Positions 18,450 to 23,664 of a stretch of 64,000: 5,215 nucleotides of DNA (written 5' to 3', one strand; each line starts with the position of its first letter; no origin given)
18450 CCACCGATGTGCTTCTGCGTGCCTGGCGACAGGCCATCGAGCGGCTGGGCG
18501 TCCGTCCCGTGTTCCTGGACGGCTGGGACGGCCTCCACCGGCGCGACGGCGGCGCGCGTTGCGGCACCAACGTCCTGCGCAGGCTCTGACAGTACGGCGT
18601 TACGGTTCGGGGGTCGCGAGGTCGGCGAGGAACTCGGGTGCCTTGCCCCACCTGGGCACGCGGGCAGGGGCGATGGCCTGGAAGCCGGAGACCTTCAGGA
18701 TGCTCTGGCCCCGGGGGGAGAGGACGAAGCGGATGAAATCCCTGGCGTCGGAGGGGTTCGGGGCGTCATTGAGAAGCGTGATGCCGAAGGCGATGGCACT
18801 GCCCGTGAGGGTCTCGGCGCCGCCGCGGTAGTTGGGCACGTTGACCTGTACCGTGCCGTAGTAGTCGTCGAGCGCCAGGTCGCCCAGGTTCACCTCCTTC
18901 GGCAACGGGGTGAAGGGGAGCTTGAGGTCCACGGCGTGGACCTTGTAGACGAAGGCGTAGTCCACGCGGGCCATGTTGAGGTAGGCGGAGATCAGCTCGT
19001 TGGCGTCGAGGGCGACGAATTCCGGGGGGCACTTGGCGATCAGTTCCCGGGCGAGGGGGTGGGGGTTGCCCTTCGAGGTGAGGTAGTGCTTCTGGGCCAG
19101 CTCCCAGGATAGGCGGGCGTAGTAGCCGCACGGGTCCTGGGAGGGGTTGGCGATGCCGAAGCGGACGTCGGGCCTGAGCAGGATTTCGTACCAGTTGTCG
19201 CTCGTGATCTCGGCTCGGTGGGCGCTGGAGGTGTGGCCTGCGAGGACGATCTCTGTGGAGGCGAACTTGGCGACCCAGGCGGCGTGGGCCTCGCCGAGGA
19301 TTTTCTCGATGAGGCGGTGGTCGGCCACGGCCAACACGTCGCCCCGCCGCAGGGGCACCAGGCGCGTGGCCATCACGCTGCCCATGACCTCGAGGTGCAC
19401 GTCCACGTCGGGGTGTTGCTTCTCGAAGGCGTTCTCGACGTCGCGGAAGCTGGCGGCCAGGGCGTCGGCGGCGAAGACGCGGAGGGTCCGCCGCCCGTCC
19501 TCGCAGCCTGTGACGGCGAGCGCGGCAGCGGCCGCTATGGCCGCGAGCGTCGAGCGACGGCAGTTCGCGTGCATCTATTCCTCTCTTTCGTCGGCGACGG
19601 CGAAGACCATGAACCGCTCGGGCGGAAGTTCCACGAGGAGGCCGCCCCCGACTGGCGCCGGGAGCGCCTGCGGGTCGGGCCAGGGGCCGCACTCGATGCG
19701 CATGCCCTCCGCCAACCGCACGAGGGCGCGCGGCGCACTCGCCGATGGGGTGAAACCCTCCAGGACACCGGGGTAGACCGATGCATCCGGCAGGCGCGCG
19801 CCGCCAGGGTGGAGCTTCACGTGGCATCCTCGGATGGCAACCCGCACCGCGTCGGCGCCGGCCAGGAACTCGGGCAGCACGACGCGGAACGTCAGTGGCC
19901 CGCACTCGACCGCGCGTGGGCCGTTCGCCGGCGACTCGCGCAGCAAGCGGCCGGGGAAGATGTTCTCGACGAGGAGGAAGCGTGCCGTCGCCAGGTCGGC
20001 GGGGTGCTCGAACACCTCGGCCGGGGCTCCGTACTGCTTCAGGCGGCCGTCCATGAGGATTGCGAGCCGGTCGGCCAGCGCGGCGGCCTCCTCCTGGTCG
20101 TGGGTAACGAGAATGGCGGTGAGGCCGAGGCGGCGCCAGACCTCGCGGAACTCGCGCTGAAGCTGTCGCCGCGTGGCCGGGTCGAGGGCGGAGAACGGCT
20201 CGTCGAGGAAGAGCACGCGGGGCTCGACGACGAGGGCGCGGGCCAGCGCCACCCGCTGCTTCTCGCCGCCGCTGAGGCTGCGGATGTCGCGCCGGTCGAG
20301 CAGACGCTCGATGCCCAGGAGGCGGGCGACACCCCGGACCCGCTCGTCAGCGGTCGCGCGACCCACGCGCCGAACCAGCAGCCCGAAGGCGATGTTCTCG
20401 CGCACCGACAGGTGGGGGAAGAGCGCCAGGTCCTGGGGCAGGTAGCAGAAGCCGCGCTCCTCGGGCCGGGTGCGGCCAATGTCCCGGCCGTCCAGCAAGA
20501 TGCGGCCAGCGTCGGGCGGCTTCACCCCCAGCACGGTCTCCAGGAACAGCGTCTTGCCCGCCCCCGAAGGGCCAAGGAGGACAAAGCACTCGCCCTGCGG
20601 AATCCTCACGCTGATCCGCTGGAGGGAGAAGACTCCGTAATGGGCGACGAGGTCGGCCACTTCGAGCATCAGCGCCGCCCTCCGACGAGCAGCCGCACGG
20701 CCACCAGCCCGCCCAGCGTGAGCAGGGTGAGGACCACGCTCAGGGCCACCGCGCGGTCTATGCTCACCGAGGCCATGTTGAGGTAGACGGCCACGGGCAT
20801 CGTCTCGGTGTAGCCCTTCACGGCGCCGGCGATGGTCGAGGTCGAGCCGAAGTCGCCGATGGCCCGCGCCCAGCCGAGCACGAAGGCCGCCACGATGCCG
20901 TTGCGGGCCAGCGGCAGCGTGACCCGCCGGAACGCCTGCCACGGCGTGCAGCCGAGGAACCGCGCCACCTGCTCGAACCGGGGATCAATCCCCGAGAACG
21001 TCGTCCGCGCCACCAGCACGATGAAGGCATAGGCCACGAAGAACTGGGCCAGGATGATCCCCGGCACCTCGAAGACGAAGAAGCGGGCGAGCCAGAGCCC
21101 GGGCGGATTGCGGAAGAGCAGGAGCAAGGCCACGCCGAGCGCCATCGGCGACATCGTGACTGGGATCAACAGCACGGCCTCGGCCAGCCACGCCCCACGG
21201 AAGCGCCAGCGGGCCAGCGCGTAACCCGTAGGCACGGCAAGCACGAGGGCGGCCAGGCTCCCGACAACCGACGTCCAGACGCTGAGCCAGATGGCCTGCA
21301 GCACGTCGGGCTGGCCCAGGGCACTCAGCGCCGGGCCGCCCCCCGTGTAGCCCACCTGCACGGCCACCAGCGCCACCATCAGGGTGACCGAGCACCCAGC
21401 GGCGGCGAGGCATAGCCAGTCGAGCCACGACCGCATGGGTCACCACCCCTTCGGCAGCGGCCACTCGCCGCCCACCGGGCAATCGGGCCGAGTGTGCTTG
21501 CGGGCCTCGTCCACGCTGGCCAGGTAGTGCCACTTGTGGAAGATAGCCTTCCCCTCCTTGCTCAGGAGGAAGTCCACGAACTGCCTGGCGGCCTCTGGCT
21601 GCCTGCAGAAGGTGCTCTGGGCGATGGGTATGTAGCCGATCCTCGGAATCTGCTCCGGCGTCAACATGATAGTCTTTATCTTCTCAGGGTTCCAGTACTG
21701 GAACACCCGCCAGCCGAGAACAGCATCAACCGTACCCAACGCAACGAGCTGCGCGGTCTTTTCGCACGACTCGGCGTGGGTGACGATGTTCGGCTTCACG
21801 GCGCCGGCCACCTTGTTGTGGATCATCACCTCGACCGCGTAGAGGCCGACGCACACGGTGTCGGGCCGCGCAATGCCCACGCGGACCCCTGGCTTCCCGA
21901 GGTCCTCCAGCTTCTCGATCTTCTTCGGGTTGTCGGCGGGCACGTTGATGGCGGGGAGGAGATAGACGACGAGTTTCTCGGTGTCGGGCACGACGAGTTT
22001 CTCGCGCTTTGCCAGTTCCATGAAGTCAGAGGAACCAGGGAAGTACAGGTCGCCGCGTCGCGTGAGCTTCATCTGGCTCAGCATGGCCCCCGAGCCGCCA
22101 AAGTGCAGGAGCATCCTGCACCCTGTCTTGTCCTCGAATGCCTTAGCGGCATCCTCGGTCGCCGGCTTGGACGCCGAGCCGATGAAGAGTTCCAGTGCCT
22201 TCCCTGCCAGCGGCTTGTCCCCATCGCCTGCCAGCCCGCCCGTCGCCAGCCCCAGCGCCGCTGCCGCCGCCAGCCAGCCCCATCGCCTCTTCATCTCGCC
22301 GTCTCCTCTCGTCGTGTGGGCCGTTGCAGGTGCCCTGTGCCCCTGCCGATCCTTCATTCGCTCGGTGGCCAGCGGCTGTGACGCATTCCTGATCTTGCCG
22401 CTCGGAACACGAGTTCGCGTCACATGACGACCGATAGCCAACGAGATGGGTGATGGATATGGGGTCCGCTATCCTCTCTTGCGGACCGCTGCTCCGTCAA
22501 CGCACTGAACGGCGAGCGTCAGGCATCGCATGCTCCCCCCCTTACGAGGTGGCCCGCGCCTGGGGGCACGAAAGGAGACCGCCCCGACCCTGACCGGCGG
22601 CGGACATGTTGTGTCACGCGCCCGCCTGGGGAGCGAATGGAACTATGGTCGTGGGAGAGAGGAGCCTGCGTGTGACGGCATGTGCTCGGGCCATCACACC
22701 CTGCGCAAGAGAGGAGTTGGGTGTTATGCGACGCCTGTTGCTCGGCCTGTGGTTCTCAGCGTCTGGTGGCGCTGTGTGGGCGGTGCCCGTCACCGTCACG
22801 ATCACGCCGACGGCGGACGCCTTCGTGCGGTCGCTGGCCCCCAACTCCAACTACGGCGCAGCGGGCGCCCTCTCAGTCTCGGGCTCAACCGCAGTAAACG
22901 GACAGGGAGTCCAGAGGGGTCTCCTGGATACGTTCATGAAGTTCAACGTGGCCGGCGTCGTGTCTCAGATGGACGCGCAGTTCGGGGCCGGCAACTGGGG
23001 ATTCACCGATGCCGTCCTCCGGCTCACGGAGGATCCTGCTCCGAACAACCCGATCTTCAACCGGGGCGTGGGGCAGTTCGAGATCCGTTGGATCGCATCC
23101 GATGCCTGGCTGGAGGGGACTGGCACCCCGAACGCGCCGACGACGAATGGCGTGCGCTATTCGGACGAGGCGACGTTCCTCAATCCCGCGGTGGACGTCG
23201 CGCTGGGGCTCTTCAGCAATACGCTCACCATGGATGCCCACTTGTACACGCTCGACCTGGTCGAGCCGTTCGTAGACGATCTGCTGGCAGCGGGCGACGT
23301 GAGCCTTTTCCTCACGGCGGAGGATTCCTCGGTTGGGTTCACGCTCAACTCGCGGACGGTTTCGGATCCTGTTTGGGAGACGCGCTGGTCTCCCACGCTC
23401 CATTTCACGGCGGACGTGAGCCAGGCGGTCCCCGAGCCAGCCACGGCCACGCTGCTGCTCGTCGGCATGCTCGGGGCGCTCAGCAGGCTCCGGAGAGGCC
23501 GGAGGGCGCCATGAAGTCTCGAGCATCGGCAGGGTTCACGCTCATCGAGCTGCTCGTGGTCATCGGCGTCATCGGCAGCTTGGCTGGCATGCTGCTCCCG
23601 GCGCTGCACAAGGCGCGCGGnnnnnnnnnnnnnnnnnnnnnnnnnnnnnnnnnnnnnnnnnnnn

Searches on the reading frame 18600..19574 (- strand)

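Call 48: search_protein_families(library=pfam, proteins=[window:18600-19574:-], max_evalue=0.001)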
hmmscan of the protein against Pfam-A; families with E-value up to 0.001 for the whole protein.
window:18600-19574:- (324 aa): 2 families
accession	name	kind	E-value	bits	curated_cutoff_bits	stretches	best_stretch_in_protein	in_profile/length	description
PF13531.11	SBP_bac_11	-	2.3e-30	106.5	25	1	31-299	1-227/227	Bacterial extracellular solute-binding protein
PF01547.30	SBP_bac_1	-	1.2e-06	29.1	26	1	46-290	14-306/307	Bacterial extracellular solute-binding protein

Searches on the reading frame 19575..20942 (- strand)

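Call 48: search_protein_families(library=pfam, proteins=[window:19575-20942:-], max_evalue=0.001)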
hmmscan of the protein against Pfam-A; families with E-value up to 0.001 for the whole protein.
window:19575-20942:- (455 aa): 3 families
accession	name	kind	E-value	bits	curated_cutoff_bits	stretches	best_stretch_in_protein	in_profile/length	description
PF00005.33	ABC_tran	-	8.6e-33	114.3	25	1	107-250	1-136/137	ABC transporter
PF13304.12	AAA_21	-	5.7e-08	33.6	27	1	218-283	233-300/304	AAA domain, putative AbiEii toxin, Type IV TA system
PF13558.12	SbcC_Walker_B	-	0.00057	20.5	27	0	217-262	27-85/90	SbcC/RAD50-like, Walker B motif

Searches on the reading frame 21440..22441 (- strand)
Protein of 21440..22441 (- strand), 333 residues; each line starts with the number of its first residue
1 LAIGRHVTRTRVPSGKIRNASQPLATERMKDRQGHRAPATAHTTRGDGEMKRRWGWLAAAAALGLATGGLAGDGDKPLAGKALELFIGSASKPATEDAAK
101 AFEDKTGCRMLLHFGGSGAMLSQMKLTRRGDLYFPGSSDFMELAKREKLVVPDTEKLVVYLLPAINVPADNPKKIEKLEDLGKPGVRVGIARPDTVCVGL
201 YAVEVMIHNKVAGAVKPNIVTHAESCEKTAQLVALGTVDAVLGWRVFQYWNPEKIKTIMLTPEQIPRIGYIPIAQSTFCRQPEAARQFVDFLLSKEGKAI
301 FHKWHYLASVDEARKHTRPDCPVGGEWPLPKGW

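Call 48: search_protein_families(library=pfam, proteins=[window:21440-22441:-], max_evalue=0.001)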
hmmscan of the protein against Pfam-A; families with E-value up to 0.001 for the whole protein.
window:21440-22441:- (333 aa): 2 families
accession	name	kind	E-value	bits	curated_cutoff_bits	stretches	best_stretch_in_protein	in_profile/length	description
PF13531.11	SBP_bac_11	-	1.9e-46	159.1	25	1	84-306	2-226/227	Bacterial extracellular solute-binding protein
PF01547.30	SBP_bac_1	-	3.3e-07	31.1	26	1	94-298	9-306/307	Bacterial extracellular solute-binding protein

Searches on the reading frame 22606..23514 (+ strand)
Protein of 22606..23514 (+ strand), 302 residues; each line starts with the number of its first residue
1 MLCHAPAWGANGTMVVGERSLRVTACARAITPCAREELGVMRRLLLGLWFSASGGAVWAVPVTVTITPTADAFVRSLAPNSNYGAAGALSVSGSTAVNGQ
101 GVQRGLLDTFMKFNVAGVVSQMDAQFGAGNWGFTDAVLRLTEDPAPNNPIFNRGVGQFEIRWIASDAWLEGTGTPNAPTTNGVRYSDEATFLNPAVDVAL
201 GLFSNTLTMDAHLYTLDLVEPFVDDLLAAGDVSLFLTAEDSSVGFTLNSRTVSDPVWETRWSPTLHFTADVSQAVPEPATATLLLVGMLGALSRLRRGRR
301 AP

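Call 48: search_protein_families(library=pfam, proteins=[window:22606-23514:+], max_evalue=0.001)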
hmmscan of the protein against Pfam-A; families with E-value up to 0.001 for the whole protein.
window:22606-23514:+ (302 aa): 2 families
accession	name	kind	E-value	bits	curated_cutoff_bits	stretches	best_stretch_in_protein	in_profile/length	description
PF24517.2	CBM96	-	9.4e-08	32.5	26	1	63-121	2-53/164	Carbohydrate-binding module family 96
PF07589.16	PEP-CTERM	-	0.00041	20.8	20.7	0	274-300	1-24/24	PEP-CTERM motif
